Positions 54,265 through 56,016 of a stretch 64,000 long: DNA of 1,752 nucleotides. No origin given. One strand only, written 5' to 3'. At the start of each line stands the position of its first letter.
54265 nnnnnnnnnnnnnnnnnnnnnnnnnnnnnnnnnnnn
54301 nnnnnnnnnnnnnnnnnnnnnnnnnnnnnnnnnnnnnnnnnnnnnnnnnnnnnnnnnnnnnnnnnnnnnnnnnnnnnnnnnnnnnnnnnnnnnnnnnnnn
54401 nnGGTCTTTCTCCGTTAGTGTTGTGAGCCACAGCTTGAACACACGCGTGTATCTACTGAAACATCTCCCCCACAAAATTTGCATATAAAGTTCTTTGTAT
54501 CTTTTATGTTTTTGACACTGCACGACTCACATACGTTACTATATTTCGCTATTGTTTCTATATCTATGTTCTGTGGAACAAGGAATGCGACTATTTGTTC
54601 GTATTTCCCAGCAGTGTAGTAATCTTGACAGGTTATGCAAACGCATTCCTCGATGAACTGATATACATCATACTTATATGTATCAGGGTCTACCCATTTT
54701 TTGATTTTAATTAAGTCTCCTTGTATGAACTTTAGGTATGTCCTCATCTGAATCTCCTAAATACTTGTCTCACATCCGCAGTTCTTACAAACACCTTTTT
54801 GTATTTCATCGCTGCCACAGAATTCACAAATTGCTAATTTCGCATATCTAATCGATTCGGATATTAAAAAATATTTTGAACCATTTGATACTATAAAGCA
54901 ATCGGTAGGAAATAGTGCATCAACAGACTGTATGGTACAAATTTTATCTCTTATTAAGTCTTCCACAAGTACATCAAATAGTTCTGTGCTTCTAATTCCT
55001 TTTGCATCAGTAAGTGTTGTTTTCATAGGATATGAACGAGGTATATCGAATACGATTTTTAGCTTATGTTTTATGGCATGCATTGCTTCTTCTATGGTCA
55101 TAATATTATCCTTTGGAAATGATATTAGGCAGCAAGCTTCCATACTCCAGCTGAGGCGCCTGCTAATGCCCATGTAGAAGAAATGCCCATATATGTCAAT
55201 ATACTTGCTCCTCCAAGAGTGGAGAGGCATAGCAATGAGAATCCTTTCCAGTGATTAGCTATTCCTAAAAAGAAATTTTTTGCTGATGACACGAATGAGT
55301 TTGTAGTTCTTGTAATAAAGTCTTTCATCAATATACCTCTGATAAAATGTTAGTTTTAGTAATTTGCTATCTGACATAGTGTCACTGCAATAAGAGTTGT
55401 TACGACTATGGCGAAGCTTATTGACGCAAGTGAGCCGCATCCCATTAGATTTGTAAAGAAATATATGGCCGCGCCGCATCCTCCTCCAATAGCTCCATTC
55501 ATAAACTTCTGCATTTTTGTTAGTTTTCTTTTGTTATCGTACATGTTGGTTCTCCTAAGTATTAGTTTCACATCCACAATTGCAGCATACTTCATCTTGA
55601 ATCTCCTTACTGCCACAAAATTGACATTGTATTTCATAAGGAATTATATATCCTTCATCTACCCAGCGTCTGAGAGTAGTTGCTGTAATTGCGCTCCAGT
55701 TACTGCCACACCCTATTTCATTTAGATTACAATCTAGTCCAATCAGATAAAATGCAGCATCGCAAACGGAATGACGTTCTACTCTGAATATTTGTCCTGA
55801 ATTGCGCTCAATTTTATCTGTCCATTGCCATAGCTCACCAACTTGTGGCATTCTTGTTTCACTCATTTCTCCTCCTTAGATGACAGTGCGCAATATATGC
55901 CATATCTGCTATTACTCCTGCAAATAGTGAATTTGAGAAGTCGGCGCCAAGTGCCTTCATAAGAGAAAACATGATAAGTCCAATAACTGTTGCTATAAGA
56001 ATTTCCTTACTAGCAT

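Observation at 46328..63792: Multigene family of small proteins with shared N-terminal MT(I/F/Y)xE(A/L)..A and C-terminal C(K/Q)(F/Y)CG-x5-9-C-x2-CG(C/S) zinc ribbon around hypervariable cores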

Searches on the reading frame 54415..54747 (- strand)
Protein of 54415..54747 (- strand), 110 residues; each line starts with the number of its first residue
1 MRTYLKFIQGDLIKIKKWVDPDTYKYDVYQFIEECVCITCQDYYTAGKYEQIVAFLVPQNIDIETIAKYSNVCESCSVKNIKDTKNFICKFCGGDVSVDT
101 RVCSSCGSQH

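Call 5: search_protein_families(library=pfam, max_evalue=1, proteins=[window:54415-54747:-])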
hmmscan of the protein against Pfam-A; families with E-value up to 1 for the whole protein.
window:54415-54747:- (110 aa): 7 families
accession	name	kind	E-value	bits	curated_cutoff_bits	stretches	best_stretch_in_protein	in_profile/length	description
PF17032.10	Zn_ribbon_15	-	0.0086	17.3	28.9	1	36-107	2-73/73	zinc-ribbon family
PF07191.17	Zn_ribbon_6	-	0.035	14.5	25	1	72-109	2-38/67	Double zinc ribbon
PF18912.6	DZR_2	-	0.055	13.7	27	1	70-108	7-44/56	Double zinc ribbon domain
PF12773.13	DZR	-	0.085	13.5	27.3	1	66-107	8-45/45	Double zinc ribbon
PF10571.15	UPF0547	-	0.12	13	29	1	89-107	3-21/26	Uncharacterised protein family UPF0547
PF13240.11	Zn_Ribbon_1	-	0.14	12.4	25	1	89-108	2-21/23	zinc-ribbon domain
PF10217.14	DUF2039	-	0.51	11.1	27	1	69-108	53-88/89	Uncharacterized conserved protein (DUF2039)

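Call 6: search_protein_families(library=phrogs, max_evalue=0.1, proteins=[window:54415-54747:-])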
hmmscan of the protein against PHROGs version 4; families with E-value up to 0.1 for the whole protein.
window:54415-54747:- (110 aa): 3 families
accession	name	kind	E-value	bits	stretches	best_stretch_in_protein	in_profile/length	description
phrog_11768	-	DNA, RNA and nucleotide metabolism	0.022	14.3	1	5-62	109-166/647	DNA polymerase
phrog_30897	-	unknown function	0.043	14.6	1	17-83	122-189/210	-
phrog_38345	-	unknown function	0.089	14.2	0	32-90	16-73/108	-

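Call 83: search_protein_families(library=ncbifam, max_evalue=0.01, proteins=[window:54415-54747:-])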
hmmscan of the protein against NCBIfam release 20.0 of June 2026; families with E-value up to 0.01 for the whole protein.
window:54415-54747:- (110 aa): 0 families

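Call 84: search_protein_families(library=padloc, max_evalue=0.01, proteins=[window:54415-54747:-])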
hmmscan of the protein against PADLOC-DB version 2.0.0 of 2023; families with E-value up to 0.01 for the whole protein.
window:54415-54747:- (110 aa): 0 families

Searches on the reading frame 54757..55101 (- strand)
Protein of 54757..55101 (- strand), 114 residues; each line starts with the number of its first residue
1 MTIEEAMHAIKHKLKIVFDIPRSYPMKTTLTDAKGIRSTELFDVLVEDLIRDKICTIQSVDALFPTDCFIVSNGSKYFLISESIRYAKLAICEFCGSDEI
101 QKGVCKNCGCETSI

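Call 5: search_protein_families(library=pfam, max_evalue=1, proteins=[window:54757-55101:-])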
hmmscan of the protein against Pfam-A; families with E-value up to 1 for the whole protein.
window:54757-55101:- (114 aa): 0 families

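Call 6: search_protein_families(library=phrogs, max_evalue=0.1, proteins=[window:54757-55101:-])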
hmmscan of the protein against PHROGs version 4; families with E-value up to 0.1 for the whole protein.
window:54757-55101:- (114 aa): 1 family
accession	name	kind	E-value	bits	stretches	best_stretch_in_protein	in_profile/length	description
phrog_13558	-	unknown function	0.0041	18.1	1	86-110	26-50/69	-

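Call 11: find_homologous_proteins(query=A2, max_evalue=0.001)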
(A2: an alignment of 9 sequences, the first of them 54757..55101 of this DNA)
Query A2 (9 sequences) (114 aa, profile of the alignment): 5 proteins with E <= 0.001 among 354 candidates.
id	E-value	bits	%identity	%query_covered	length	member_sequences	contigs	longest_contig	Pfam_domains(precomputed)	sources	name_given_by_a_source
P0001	5.4e-36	142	100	100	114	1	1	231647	-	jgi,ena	-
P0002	4.9e-26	110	24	96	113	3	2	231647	-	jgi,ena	-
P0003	4.5e-22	97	43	15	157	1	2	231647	-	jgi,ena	-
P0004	9.4e-18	83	38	18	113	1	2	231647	-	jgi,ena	-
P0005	6.1e-8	51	41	25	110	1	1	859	-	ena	-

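Call 14: find_encoding_contigs(protein=P0001, flank=10000, max_places=4)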
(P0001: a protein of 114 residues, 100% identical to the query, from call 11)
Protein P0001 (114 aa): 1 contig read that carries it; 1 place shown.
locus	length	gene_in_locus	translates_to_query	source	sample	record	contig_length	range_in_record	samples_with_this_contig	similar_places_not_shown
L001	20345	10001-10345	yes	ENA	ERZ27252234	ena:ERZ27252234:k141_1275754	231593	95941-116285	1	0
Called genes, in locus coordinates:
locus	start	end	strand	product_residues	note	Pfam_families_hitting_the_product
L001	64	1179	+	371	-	PF20530:DUF6745 (weak)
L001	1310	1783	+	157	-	-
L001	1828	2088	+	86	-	-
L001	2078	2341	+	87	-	-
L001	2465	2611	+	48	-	-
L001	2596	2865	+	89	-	-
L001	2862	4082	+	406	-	-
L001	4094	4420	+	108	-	-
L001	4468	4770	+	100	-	-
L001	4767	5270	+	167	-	-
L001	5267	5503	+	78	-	-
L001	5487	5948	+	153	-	PF00805:Pentapeptide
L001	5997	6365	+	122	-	PF09643:YopX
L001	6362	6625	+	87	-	-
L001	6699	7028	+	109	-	-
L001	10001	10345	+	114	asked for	-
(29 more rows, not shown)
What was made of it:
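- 54757..55101 (-): Family member, 114 aa from an internal ATG (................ ..........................). The longer 157-aa ORF listed mechanically is probably not the real start. The ENA gene call and P0001 are both 114 aa (calls 11, 14).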

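Call 19: predict_structure(alignment_id=A2)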
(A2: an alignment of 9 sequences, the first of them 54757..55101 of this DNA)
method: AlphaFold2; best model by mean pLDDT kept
length: 114 residues; sequences in the alignment: 9
mean_pLDDT: 51.1   pTM: 0.37
mean pLDDT of the five models: 51.1, 49.6, 48.2, 45.0, 42.7
residues with pLDDT >= 90: 0; 70-90: 12; 50-70: 44; < 50: 58
segments of 3 or more residues with pLDDT < 50: 21-68, 72-77
pLDDT, mean of each block of 10 residues (from residue 1): 55 54 42 35 39 44 44 49 51 71 75 60
secondary structure, 60 per line:
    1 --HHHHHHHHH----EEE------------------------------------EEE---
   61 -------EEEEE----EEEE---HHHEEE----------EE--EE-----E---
elements in order: H3-11 E16-18 E55-57 E68-72 E77-80 E87-89
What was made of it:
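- A second member modelled poorly (pLDDT 51, call 19).
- Tried and rejected: The first AlphaFold2 model (member 54757) was too poor to use (pLDDT 51, call 19).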

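Call 22: search_protein_representatives(alignment_id=A2)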
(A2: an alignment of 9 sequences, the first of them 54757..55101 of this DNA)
Query: 9 sequences, 113 profile positions. Proteins with E-value up to 0.001 (for the whole library): 35; up to 1e-10: 10; up to 1e-30: 1. The best 35 are listed.
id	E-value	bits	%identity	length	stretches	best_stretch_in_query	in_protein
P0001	1.7e-36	141.7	-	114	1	1-112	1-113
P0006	3.7e-29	118.1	-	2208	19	92-111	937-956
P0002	1.5e-26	109.6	-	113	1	1-111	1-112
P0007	2.3e-26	109.1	-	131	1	1-112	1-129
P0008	1.6e-25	106.4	-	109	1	1-112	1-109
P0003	1.4e-22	96.8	-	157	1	1-112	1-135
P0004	3.0e-18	82.9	-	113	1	1-112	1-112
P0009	5.6e-17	78.8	-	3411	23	71-111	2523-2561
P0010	2.5e-16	76.7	-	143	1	1-113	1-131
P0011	1.0e-14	71.6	-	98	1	28-112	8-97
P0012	1.1e-09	55.3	-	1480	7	92-111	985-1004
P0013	1.7e-08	51.5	-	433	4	47-111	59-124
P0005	1.9e-08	51.3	-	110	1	1-111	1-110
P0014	1.4e-07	48.6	-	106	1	1-111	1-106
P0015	7.6e-07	46.2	-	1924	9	75-110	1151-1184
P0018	1.8e-06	45.0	-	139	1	1-112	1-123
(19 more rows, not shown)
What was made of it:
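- Tried and rejected: The exhaustive HMMER search returned two extra full-length hits, P0014 and P0018 (call 22).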

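Call 24: find_encoding_contigs(protein=P0014, flank=10000, max_places=4)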
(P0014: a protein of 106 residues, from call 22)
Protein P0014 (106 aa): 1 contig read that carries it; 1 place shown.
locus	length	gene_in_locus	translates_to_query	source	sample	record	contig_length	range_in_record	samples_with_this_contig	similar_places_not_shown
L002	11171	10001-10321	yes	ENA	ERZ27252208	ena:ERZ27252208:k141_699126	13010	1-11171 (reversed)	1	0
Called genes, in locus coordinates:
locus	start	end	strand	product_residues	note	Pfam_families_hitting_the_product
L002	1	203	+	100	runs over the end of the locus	-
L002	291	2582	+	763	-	-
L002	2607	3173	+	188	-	-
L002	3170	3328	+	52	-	-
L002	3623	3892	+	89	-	-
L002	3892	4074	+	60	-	-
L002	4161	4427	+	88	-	-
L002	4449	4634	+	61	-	-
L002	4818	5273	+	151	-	-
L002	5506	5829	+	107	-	-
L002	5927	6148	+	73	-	-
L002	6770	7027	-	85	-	-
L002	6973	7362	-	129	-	PF01844:HNH, PF14279:HNH_5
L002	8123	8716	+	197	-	-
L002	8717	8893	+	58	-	-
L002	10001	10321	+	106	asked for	-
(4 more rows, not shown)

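Call 25: find_encoding_contigs(protein=P0018, flank=10000, max_places=4)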
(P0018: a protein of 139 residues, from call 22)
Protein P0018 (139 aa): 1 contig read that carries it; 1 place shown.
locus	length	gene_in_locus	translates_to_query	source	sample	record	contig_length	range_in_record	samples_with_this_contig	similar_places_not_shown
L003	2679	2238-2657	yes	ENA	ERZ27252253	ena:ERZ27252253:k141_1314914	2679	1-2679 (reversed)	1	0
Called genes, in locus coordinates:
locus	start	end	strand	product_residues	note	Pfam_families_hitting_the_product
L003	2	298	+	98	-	?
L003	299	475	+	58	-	-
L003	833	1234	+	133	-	-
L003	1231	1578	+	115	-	-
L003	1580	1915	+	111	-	-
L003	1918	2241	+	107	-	-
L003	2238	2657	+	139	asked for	-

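Call 29: search_solved_structures(query=A2, max_evalue=10, show_alignments=3)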
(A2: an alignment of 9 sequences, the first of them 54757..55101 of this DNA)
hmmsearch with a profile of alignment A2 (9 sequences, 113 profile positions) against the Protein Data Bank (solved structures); distinct sequences matched with E-value up to 10: 57.
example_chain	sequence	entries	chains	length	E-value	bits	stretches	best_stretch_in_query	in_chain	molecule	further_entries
5t7v_LE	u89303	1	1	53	0.001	23.2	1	89-109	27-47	50S ribosomal protein L32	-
7p48_Z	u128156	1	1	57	0.0012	22.9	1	89-109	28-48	50S ribosomal protein L32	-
5ngm_AZ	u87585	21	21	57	0.0012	22.9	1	89-109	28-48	50S ribosomal protein L32 | Large ribosomal subunit protein bL32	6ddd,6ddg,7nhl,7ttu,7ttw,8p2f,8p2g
6wqn_N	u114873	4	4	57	0.0012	22.9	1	89-109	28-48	50S ribosomal protein L32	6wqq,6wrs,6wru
5li0_4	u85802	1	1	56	0.0018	22.4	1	89-109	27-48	50S ribosomal protein L32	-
4wce_Z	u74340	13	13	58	0.002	22.3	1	89-109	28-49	50S ribosomal protein L32 | Large ribosomal subunit protein bL32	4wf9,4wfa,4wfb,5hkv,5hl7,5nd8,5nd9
6fxc_AZ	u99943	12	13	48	0.0058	20.7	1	89-109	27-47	50S ribosomal protein L32 | Large ribosomal subunit protein bL32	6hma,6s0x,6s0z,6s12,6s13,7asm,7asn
5tcu_LE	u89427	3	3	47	0.0074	20.4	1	89-109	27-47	50S ribosomal protein L32 | 50S ribosomalprotein L32p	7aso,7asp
5njt_p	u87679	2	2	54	0.012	19.8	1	89-109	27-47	50S ribosomal protein L32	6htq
9fy1_0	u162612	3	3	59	0.013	19.7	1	89-109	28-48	Large ribosomal subunit protein bL32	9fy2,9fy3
3j3v_0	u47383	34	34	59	0.013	19.6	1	89-109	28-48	50S ribosomal protein L32 | 50S ribosomal protein bL32 | Large ribosomal subunit protein bL32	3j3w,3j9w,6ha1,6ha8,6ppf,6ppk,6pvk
7pxp_A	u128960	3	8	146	0.049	17.8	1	86-111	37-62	Benzoylsuccinyl-CoA thiolase subunit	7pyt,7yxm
1gl9_B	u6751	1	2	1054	0.056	17.6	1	85-111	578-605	REVERSE GYRASE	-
9i5t_4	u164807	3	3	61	0.1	16.8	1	88-108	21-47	Large ribosomal subunit protein bL32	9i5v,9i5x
9l94_S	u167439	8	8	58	0.12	16.5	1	86-108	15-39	Large ribosomal subunit protein eL37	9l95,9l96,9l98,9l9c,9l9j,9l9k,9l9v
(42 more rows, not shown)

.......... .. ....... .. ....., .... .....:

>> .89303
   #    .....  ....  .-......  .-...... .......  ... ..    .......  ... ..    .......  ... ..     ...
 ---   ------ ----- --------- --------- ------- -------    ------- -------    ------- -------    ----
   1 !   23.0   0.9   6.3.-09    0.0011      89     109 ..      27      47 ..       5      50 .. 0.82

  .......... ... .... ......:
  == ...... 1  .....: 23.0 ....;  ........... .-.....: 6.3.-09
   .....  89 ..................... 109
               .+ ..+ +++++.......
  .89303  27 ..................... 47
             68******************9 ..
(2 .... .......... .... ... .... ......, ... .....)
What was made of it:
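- Closest known: Generic zinc ribbons. Same: Its best solved match is Firmicute bL32, '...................' (E 1e-3, call 29).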

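Call 43: find_encoding_contigs(protein=P0003, flank=10000, max_places=3)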
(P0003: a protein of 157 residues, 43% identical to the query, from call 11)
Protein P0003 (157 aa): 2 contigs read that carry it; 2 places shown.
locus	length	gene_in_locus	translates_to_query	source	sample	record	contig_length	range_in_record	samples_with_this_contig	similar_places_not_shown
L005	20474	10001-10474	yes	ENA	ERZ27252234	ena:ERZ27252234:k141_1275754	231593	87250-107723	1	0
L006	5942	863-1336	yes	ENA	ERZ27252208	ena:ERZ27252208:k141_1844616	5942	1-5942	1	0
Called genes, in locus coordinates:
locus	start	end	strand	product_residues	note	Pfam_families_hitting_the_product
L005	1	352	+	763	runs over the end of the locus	-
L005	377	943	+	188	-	-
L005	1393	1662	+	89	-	-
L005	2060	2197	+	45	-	-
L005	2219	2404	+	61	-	-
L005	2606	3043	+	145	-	-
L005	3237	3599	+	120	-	-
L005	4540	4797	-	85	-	-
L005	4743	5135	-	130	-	PF01844:HNH, PF14279:HNH_5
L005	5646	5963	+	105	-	-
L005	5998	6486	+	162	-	-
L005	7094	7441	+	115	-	-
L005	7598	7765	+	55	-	-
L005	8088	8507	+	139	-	-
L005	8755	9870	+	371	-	PF20530:DUF6745 (weak)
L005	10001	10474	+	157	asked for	-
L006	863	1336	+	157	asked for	-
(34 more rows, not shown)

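Call 74: find_related_loci(query=P0001, collection=metagenome_contigs, flank=10000)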
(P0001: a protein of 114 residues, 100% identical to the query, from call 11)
Query P0001 (114 aa) in metagenome_contigs; peptide patterns used: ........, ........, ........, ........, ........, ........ (x = any residue, [..] = any of these).
260 stretches matched a pattern; 1 encode a relative of the query (tblastn E <= 1e-3); 1 distinct loci.
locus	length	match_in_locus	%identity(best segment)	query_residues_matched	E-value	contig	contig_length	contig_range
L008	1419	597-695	48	79-111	3e-7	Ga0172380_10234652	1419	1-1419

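Call 83: search_protein_families(library=ncbifam, max_evalue=0.01, proteins=[window:54757-55101:-])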
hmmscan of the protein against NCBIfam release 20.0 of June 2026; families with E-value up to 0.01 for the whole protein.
window:54757-55101:- (114 aa): 0 families

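Call 84: search_protein_families(library=padloc, max_evalue=0.01, proteins=[window:54757-55101:-])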
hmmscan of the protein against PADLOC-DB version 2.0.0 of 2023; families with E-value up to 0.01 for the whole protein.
window:54757-55101:- (114 aa): 0 families

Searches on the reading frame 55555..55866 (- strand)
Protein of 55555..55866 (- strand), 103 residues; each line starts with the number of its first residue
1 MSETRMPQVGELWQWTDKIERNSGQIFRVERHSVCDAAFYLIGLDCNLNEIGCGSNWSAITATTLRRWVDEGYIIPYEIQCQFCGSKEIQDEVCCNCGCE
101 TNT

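Call 5: search_protein_families(library=pfam, max_evalue=1, proteins=[window:55555-55866:-])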
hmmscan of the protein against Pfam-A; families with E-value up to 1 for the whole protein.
window:55555-55866:- (103 aa): 2 families
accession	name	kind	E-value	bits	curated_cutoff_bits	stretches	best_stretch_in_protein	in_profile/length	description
PF00376.29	MerR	-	0.046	14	28.2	1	60-78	11-29/38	MerR family regulatory protein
PF07825.17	Exc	-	0.098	13.1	23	1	62-77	19-34/77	Excisionase-like protein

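Call 6: search_protein_families(library=phrogs, max_evalue=0.1, proteins=[window:55555-55866:-])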
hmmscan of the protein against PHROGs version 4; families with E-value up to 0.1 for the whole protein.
window:55555-55866:- (103 aa): 1 family
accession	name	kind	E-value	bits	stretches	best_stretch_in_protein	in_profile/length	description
phrog_629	-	integration and excision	0.068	14.2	0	59-76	19-36/82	excisionase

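Call 83: search_protein_families(library=ncbifam, max_evalue=0.01, proteins=[window:55555-55866:-])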
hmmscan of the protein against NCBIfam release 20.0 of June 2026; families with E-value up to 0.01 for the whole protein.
window:55555-55866:- (103 aa): 0 families

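Call 84: search_protein_families(library=padloc, max_evalue=0.01, proteins=[window:55555-55866:-])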
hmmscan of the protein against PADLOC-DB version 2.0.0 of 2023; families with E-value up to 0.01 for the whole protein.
window:55555-55866:- (103 aa): 0 families
